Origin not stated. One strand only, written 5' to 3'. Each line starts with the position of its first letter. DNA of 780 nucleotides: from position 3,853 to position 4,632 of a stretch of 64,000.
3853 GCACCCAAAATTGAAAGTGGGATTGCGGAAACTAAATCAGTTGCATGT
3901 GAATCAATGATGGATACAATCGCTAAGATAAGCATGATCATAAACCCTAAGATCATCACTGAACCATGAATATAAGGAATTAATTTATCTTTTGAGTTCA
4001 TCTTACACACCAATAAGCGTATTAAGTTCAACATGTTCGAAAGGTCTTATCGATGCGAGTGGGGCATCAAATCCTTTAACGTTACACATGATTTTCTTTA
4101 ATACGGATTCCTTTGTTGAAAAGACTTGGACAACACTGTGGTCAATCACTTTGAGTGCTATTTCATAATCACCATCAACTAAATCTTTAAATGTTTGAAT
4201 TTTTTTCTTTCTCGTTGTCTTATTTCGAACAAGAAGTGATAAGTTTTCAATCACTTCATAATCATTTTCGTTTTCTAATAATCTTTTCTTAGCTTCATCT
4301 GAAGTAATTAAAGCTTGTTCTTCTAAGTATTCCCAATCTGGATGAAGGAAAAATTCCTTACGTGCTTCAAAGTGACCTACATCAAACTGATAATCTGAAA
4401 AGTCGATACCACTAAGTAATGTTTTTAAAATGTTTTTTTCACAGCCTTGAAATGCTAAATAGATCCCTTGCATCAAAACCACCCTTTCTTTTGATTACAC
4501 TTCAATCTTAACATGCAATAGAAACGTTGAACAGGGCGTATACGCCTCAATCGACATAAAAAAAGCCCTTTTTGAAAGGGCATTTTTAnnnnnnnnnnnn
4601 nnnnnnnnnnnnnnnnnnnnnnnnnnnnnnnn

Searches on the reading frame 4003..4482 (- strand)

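Call 58: search_protein_families(library=pfam, proteins=[window:4003-4482:-], max_evalue=0.00001)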
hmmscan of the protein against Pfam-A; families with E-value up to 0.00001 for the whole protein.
window:4003-4482:- (159 aa): 1 family
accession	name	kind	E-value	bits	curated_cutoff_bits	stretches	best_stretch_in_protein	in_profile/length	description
PF10903.13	DUF2691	-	2e-06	28.2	25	1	16-135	13-130/152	Protein of unknown function (DUF2691)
